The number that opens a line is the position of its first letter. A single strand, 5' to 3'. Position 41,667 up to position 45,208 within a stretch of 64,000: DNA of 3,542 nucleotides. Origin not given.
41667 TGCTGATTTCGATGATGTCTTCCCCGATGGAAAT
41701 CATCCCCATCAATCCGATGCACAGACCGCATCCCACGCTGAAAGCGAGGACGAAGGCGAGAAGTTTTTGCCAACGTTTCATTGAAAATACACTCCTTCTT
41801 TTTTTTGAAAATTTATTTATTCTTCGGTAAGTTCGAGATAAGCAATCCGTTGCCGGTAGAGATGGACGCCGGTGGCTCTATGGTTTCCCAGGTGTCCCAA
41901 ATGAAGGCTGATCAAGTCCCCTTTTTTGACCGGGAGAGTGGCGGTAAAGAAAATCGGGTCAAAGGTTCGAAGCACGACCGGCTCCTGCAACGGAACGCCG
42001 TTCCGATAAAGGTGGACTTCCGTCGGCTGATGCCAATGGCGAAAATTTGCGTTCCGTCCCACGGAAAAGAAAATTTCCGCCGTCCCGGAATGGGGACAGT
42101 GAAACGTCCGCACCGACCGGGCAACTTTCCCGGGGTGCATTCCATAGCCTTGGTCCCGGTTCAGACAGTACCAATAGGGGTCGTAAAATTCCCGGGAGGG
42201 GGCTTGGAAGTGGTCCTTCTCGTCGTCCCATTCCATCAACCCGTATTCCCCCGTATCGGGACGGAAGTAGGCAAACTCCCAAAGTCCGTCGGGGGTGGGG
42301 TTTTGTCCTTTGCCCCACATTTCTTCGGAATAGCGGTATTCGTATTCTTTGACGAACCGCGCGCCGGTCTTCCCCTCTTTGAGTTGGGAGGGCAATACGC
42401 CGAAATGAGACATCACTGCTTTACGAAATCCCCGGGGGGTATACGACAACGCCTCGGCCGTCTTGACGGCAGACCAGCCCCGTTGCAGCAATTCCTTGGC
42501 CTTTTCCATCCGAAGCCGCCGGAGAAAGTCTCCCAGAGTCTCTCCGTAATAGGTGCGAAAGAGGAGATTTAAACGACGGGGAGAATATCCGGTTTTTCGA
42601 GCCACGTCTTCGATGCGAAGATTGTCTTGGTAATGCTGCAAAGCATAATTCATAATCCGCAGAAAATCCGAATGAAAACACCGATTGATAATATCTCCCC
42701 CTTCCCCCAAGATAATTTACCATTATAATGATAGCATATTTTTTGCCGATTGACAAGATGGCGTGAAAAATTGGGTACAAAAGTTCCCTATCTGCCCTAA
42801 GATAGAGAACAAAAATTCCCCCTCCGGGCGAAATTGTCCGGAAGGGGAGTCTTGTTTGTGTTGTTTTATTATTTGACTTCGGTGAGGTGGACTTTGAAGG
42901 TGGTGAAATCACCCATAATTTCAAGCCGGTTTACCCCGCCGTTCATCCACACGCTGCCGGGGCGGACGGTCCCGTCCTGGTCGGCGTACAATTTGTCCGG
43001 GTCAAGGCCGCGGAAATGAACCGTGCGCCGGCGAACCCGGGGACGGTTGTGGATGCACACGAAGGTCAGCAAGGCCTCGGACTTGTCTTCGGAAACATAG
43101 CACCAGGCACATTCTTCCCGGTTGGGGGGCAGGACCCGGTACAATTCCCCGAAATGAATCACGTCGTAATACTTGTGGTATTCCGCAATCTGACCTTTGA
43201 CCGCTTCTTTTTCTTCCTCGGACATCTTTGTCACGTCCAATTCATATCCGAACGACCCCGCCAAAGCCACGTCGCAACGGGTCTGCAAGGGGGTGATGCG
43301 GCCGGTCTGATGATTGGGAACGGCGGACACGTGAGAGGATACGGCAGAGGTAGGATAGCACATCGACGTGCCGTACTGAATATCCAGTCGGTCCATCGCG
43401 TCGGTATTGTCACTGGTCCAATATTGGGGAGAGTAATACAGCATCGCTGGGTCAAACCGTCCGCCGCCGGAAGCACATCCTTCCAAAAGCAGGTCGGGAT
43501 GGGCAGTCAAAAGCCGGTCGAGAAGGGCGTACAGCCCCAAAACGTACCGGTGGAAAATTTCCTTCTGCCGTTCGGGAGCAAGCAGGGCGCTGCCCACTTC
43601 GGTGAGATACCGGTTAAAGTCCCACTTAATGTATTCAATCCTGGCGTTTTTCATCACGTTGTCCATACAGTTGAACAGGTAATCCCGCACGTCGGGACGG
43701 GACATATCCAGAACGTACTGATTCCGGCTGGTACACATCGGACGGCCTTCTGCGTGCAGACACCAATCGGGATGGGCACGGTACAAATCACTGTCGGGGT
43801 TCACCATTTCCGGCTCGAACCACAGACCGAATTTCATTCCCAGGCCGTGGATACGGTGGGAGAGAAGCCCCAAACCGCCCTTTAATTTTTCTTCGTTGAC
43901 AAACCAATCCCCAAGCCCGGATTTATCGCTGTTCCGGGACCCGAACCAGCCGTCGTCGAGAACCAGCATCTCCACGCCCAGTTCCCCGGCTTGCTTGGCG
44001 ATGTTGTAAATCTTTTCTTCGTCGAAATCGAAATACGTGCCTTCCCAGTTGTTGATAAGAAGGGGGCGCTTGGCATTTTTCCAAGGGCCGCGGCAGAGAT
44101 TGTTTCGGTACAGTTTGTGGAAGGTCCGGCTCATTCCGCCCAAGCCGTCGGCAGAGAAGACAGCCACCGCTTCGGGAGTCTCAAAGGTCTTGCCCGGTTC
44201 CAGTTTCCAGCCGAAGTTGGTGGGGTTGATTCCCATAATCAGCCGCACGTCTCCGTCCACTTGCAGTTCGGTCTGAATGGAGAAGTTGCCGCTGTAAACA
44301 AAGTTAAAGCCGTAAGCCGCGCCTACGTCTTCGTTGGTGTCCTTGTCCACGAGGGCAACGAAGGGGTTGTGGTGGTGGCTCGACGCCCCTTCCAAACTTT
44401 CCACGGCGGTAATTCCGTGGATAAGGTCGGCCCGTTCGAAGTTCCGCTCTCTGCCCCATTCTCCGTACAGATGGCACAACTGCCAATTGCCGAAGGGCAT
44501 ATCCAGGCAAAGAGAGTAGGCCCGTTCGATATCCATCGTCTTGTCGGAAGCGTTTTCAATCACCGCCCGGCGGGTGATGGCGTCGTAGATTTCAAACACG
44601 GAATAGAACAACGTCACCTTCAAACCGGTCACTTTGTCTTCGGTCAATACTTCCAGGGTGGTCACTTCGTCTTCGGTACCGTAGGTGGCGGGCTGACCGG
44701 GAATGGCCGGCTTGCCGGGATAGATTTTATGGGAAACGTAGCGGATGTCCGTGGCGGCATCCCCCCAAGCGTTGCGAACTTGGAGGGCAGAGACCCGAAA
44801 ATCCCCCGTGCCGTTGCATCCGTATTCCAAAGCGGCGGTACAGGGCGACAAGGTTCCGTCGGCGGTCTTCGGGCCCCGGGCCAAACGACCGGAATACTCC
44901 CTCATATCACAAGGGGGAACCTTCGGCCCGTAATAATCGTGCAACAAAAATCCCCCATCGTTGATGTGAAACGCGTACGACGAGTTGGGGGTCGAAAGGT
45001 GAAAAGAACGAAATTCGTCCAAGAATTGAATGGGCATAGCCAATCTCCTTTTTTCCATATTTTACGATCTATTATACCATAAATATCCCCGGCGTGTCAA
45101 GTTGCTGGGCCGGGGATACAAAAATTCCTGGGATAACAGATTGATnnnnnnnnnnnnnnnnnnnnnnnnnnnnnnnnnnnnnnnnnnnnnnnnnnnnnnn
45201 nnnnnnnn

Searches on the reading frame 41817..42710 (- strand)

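Call 44: search_protein_families(library=pfam, proteins=[window:41817-42710:-], max_evalue=0.00001)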
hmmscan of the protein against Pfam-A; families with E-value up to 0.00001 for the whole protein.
window:41817-42710:- (297 aa): 2 families
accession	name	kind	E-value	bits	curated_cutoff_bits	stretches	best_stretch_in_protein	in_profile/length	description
PF12833.13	HTH_18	-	1.9e-15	57.4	33.6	1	37-111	2-78/80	Helix-turn-helix domain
PF00165.29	HTH_AraC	-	2.3e-07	31.2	26.6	1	25-63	3-41/42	Bacterial regulatory helix-turn-helix proteins, AraC family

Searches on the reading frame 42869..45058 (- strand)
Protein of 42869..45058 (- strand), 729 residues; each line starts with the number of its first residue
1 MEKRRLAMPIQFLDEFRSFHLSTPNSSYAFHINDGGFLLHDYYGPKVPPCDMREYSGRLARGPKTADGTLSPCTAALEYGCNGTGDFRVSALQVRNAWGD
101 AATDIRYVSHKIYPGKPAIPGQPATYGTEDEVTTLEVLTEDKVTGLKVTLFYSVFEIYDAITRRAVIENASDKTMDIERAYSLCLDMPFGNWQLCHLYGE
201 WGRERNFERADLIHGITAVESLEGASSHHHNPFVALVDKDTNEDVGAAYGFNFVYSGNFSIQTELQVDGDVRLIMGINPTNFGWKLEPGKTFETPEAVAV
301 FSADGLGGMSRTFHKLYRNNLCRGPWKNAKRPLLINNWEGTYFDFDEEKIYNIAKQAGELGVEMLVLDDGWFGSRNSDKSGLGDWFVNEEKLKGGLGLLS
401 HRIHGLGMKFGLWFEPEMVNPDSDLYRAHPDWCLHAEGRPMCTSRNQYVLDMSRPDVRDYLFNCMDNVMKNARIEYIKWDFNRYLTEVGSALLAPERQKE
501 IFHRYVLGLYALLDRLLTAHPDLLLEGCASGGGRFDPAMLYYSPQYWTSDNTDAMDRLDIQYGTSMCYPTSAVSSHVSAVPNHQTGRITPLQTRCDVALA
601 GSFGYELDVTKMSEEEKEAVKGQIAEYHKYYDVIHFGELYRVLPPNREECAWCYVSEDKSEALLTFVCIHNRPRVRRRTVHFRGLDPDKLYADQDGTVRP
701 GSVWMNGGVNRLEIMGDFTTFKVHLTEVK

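Call 44: search_protein_families(library=pfam, proteins=[window:42869-45058:-], max_evalue=0.00001)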
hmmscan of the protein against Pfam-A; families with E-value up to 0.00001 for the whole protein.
window:42869-45058:- (729 aa): 3 families
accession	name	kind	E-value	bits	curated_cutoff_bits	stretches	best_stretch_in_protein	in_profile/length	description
PF02065.24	Melibiase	-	3.7e-159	529.7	27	1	291-637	1-347/347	Melibiase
PF16875.11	Glyco_hydro_36N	-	4.3e-84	282.4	27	1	36-287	1-253/253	Glycosyl hydrolase family 36 N-terminal domain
PF16874.11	Glyco_hydro_36C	-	4e-17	62.9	27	1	650-725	2-77/77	Glycosyl hydrolase family 36 C-terminal domain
